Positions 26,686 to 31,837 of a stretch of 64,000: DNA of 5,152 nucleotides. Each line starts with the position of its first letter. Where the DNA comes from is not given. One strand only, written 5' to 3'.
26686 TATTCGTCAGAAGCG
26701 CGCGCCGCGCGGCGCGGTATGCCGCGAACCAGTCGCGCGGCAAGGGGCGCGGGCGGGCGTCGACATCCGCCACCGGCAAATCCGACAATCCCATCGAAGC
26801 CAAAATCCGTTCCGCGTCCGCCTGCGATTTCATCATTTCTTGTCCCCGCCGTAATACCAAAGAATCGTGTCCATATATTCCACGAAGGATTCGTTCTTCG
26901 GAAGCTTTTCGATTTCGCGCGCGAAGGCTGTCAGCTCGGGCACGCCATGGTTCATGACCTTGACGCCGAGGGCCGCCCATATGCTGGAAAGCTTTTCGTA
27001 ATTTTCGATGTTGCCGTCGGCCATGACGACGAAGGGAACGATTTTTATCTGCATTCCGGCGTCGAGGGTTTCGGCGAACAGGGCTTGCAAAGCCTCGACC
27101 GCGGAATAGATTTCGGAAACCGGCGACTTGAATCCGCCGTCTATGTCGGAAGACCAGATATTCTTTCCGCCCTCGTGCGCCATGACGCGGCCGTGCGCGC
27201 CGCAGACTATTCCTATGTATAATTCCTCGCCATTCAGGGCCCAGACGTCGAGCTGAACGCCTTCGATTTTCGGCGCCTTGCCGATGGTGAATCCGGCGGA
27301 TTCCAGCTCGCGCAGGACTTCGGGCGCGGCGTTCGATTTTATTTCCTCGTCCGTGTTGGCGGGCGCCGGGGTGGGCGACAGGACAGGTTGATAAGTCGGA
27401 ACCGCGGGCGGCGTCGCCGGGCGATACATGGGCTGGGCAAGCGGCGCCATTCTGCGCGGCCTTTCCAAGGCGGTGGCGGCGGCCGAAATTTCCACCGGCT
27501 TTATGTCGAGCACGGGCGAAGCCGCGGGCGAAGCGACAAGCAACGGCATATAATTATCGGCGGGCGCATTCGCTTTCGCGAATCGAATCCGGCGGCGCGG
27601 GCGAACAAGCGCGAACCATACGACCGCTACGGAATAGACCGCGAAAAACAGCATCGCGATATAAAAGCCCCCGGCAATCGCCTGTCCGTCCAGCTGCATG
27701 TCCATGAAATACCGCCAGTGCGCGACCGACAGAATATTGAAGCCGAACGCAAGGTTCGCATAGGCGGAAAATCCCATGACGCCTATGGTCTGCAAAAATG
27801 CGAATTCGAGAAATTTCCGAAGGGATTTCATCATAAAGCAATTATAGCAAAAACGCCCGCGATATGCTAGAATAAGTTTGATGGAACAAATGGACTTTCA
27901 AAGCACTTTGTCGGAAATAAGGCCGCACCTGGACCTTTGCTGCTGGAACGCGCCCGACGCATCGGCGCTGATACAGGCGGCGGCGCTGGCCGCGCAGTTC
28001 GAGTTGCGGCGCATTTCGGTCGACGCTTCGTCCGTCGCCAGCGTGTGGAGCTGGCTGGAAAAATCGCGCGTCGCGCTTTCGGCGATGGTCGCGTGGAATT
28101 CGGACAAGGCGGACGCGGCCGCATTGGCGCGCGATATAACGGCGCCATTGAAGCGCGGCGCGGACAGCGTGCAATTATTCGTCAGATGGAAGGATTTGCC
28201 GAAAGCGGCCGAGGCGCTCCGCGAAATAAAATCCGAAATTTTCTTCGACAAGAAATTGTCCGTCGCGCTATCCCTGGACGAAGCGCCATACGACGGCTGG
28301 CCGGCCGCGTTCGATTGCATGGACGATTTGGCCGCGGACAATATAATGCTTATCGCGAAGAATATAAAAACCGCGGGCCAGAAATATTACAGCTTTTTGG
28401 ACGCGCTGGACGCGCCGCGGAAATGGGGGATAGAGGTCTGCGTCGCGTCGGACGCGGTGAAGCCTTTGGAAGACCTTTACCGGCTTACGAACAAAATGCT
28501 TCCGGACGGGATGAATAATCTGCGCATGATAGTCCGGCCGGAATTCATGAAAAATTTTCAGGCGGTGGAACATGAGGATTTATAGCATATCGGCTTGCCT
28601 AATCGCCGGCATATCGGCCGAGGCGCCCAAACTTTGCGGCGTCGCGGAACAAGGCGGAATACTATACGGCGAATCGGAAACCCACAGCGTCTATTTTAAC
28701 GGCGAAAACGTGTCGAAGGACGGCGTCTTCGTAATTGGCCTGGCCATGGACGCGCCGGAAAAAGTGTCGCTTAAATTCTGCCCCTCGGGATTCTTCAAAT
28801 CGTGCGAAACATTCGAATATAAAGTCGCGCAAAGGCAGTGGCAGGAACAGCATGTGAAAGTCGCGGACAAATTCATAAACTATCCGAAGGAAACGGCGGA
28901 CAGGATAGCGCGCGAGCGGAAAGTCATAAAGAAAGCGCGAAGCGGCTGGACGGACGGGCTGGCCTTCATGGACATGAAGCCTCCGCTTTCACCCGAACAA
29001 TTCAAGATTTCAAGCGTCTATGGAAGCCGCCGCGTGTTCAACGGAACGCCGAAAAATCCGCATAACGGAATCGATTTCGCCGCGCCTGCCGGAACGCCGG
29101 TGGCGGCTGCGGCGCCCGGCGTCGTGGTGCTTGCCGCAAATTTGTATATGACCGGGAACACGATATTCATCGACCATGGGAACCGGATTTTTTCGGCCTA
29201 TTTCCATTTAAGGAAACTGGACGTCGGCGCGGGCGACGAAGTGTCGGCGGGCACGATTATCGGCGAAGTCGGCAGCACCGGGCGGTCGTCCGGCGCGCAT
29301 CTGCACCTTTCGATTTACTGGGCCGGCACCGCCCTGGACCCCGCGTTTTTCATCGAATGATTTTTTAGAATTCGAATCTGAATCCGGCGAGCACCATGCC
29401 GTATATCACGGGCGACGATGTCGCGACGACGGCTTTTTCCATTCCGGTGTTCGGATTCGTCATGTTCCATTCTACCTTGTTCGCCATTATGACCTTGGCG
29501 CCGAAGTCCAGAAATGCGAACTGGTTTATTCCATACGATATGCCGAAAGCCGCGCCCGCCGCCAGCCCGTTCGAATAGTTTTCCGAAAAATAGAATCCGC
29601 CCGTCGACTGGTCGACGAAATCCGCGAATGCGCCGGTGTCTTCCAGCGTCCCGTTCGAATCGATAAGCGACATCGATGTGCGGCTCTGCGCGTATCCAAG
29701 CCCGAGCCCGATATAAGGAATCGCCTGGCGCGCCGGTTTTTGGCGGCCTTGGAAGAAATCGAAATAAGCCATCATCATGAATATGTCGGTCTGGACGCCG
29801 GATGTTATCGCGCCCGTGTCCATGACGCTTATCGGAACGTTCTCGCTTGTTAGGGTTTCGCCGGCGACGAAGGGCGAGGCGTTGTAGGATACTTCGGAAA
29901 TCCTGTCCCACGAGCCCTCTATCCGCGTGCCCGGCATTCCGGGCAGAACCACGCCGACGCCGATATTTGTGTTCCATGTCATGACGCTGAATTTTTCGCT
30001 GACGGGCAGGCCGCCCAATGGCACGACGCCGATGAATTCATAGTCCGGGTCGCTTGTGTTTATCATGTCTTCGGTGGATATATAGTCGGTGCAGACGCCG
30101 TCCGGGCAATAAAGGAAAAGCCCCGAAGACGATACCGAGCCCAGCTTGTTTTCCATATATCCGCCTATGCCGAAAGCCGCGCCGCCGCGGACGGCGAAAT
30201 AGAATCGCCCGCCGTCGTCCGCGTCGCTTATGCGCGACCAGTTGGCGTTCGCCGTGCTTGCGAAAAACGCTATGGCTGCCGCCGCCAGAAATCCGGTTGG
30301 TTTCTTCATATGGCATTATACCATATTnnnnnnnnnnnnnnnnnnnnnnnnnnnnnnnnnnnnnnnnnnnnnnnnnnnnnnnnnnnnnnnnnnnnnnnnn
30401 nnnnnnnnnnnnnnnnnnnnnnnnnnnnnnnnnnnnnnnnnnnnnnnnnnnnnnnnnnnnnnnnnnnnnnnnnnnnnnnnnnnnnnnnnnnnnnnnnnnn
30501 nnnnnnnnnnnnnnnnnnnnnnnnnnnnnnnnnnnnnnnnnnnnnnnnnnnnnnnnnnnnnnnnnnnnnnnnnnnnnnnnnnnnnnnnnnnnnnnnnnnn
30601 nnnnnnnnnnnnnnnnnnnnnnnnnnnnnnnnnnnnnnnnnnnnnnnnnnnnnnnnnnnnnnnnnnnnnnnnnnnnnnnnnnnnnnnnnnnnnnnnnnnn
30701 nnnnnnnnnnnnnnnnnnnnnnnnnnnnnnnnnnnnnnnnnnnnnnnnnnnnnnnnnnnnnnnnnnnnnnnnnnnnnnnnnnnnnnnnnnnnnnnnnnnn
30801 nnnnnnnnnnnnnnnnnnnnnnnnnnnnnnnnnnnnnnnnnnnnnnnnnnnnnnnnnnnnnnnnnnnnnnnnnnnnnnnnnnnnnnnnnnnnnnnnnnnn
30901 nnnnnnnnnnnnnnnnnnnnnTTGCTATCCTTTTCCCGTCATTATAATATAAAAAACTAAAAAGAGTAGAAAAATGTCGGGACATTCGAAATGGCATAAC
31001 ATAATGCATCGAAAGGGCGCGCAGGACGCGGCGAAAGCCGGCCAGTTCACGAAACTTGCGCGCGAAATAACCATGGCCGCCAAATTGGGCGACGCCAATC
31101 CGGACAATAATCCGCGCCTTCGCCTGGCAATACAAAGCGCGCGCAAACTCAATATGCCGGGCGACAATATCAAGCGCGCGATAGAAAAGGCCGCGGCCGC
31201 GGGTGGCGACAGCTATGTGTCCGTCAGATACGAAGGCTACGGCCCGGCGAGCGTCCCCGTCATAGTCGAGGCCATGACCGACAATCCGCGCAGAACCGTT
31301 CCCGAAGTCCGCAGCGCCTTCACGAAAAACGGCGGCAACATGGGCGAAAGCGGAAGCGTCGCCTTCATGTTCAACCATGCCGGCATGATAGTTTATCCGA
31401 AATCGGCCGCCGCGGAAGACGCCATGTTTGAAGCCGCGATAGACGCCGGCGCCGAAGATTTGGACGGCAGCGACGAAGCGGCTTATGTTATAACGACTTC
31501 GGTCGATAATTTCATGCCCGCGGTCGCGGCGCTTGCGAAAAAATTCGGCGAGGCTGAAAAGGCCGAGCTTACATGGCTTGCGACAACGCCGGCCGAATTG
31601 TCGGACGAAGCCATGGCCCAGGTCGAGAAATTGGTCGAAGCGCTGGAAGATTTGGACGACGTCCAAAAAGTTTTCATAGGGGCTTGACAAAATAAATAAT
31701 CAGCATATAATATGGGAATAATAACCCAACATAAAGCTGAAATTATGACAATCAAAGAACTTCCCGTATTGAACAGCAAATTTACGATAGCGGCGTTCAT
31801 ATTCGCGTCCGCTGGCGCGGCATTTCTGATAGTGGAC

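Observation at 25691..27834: Compact four-gene operon of unknown function: membrane NERD-like protein, two unknown proteins (one SUKH-like) and an RHH regulator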

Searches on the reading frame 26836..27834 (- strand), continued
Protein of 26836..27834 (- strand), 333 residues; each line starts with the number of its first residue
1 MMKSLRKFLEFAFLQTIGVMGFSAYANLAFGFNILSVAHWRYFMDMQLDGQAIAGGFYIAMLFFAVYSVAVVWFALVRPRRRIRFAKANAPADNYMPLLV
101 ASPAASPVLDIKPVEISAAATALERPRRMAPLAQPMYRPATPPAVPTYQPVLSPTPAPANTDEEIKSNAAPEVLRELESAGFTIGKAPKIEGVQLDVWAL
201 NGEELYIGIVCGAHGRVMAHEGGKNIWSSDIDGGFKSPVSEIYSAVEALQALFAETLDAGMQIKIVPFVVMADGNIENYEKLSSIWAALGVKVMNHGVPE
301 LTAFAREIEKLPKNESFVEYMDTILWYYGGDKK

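Call 118: search_dna_similar(query=L094:4005-4667:+, collection=plasmids, mode=protein, max_evalue=0.01, max_rows=15)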
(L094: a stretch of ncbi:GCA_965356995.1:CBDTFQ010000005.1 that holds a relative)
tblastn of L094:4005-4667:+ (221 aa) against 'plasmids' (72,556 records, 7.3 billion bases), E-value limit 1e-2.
Records with a match: 417; places in all: 417; records where one place covers at least 80% of the query: 0.
Best place of each record, by identity: <60% 417.
By first word of the organism name: Enterobacter 247; Salmonella 46; Klebsiella 35; Escherichia 31; Citrobacter 28; Leclercia 9; Cytobacillus 5; Raoultella 4; Serratia 3; Cronobacter 2; and 7 more.
By predicted mobility (MOB-suite, as given by PLSDB): conjugative 406; non-mobilizable 10; mobilizable 1.
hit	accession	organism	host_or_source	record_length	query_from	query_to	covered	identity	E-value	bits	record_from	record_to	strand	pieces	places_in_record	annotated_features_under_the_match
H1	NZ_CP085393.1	Cytobacillus oceanisediminis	single cell,soil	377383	53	152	45%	35.2%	2e-8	61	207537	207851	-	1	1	HNH endonuclease signature motif containing protein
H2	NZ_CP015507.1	Cytobacillus oceanisediminis 2691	seawater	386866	53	152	45%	35.2%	2e-8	61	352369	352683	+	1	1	HNH endonuclease signature motif containing protein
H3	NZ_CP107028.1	Cytobacillus firmus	whole organism,soil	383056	53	152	45%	35.2%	2e-8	61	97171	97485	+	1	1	T7SS effector LXG polymorphic toxin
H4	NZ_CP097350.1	Cytobacillus pseudoceanisediminis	cell culture,hot underground spring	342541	53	152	45%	34.3%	5e-8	60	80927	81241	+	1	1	HNH endonuclease signature motif containing protein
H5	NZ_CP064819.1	Bacillus subtilis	Solanum lycopersicum,tissue sample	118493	74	152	36%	36.0%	2e-8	61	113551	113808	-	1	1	T7SS effector LXG polymorphic toxin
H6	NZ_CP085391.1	Cytobacillus firmus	single cell,soil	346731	74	152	36%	35.6%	1e-6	56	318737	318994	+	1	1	HNH endonuclease signature motif containing protein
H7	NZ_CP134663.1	Escherichia coli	Larus michahellis,bacteria,cloaca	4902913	72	149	35%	35.4%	3e-5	51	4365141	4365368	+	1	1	none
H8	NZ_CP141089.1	Escherichia coli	Homo sapiens,Infected Human Urine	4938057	72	149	35%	35.4%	3e-5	51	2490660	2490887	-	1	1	none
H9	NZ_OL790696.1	Escherichia coli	-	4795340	72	149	35%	35.4%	4e-5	51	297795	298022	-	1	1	none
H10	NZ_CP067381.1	Klebsiella grimontii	Homo sapiens,urine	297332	77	152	34%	35.1%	7e-4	47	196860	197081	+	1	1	HNH endonuclease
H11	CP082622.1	Salmonella enterica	Chicken thighs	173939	77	152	34%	35.1%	1e-3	47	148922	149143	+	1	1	none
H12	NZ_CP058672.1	Salmonella enterica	-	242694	77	152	34%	35.1%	1e-3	47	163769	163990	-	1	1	HNH endonuclease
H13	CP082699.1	Salmonella enterica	Chicken Wings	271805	77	152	34%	35.1%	1e-3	47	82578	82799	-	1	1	none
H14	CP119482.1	Salmonella enterica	Comminuted Turkey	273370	77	152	34%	35.1%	1e-3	47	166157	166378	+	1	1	HNH endonuclease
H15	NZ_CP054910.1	Pantoea ananatis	-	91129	77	152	34%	35.1%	1e-3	47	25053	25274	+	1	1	HNH endonuclease signature motif containing protein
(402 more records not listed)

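Call 119: search_dna_similar(query=L094:505-1806:+, collection=plasmids, mode=protein, max_evalue=0.01, max_rows=15)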
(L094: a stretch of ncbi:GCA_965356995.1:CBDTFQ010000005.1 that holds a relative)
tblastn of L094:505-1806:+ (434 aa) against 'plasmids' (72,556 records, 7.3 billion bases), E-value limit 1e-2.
No match.

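Call 120: get_annotated_region(hit=H5, flank=2500)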
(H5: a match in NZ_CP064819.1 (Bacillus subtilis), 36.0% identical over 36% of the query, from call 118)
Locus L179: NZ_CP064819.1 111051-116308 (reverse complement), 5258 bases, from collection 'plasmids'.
description: Bacillus subtilis strain SH1 plasmid p_unnamed, complete sequence
organism: Bacillus subtilis (NCBI taxid 1423)
taxonomy: Bacteria; Bacillota; Bacilli; Bacillales; Bacillaceae; Bacillus; Bacillus subtilis
host: -; source: Solanum lycopersicum,tissue sample; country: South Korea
typing (MOB-suite, as given by PLSDB): non-mobilizable
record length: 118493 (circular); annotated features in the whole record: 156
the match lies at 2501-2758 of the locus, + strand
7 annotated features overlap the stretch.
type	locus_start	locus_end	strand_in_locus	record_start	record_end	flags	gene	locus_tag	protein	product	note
CDS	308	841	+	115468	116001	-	-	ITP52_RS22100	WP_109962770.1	SMI1/KNR4 family protein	GO:0042546 - cell wall biogenesis [Evidence IEA]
CDS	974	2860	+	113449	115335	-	-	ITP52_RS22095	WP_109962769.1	T7SS effector LXG polymorphic toxin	-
CDS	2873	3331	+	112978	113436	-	-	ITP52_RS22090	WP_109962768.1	YrhA family protein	-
CDS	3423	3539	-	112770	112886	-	bsrG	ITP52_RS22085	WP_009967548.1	type I toxin-antitoxin system toxin BsrG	-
CDS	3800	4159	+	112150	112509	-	-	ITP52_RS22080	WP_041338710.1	hypothetical protein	-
CDS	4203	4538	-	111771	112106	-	-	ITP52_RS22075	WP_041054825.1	hypothetical protein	-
CDS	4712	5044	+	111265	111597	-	yolD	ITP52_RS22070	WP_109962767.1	YolD-like family protein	-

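Call 121: get_annotated_region(hit=H10, flank=4000)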
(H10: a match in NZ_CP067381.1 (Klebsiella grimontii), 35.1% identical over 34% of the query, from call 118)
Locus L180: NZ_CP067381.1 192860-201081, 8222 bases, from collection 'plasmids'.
description: Klebsiella grimontii strain 2481359 plasmid p2481359-1-VIM1-MCR9, complete sequence
organism: Klebsiella grimontii (NCBI taxid 2058152)
taxonomy: Bacteria; Pseudomonadota; Gammaproteobacteria; Enterobacterales; Enterobacteriaceae; Klebsiella; Klebsiella grimontii
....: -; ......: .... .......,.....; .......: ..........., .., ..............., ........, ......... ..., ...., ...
typing (MOB-suite, as given by PLSDB): conjugative; replicon IncHI2A,rep_cluster_1088; relaxase MOBH; mating-pair formation MPF_F
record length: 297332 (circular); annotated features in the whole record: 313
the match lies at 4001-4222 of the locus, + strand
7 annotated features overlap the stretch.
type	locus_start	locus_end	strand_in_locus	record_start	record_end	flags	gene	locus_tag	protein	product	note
CDS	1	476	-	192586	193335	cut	-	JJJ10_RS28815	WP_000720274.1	thioredoxin fold domain-containing protein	-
CDS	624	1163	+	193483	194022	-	-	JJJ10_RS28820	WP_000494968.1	lytic transglycosylase domain-containing protein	-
CDS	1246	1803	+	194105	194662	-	-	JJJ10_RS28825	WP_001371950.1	HAD domain-containing protein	-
CDS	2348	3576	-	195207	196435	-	-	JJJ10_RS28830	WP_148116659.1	IS3-like element ISEc27 family transposase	GO:0006313 - DNA transposition [Evidence IEA]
CDS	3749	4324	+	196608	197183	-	-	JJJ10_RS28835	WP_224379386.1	HNH endonuclease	-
CDS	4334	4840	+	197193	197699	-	-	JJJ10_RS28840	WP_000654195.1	YrhA family protein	-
CDS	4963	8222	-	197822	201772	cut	-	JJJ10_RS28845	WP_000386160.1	conjugal transfer protein TraG N-terminal domain-containing protein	-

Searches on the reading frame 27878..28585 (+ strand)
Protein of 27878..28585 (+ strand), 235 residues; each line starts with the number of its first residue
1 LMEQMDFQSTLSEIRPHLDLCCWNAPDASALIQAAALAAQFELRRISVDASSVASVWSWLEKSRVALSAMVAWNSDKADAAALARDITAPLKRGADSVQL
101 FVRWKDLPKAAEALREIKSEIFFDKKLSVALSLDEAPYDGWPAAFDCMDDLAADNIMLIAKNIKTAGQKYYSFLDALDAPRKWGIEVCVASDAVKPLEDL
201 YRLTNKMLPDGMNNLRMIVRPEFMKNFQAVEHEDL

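Call 8: search_protein_families(library=pfam, proteins=[window:27878-28585:+], max_evalue=0.001)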
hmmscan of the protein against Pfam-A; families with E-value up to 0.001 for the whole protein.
window:27878-28585:+ (235 aa): 0 families

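Call 47: search_protein_families(library=pfam, alignment_id=A9, max_evalue=5)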
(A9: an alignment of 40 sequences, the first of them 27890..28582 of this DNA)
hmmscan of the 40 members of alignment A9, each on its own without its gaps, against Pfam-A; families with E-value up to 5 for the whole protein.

A. member 1, window:27890-28582:+ (231 aa): 0 families

B. families by the number of members that match (of 40 scanned): 19 families
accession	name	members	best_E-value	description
PF20355.3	DUF6650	1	0.011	Family of unknown function (DUF6650)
PF02156.21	Glyco_hydro_26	1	0.046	Glycosyl hydrolase family 26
PF14434.11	Imm6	1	0.054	Immunity protein Imm6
PF13690.11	CheX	1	0.06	Chemotaxis phosphatase CheX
PF22027.1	NS3_helicase_C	1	0.073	NS3 RNA helicase, C-terminal helical domain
PF04109.21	ATG9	1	0.086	Autophagy protein ATG9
PF19025.5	DUF5751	1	0.087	Family of unknown function (DUF5751)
PF20696.2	UbiD_C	1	0.088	3-octaprenyl-4-hydroxybenzoate carboxy-lyase C-terminal domain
PF00517.22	GP41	1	0.09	Retroviral envelope protein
PF25101.1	Spectrin_7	1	0.095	Animal spectrin repeats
PF08661.17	Rep_fac-A_3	1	0.1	Replication factor A protein 3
PF23621.1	BP74_N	1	0.11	BP74 N-terminal domain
PF21156.3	ISOA1-3_C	1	0.13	Isoamylase 1-3, C-terminal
PF22980.2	Myb_DNA-bind_8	1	0.13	Myb-like DNA-binding domain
PF02662.21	FlpD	1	0.17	Methyl-viologen-reducing hydrogenase, delta subunit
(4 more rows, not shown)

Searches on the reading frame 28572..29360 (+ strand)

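Call 8: search_protein_families(library=pfam, proteins=[window:28572-29360:+], max_evalue=0.001)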
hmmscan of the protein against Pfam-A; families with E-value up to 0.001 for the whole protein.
window:28572-29360:+ (262 aa): 1 family
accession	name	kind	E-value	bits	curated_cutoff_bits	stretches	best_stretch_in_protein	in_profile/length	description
PF01551.29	Peptidase_M23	-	2e-31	108.5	28.7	1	163-257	2-96/96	Peptidase family M23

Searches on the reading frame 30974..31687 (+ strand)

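Call 8: search_protein_families(library=pfam, proteins=[window:30974-31687:+], max_evalue=0.001)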
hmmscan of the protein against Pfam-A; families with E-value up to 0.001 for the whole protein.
window:30974-31687:+ (237 aa): 2 families
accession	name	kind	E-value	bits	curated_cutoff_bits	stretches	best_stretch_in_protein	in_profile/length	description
PF01709.26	Transcrip_reg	-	2.5e-54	183.8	27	1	81-234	1-157/160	TACO1/YebC second and third domain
PF20772.2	TACO1_YebC_N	-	7e-30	103.8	36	1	5-74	1-71/73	TACO1/YebC protein N-terminal domain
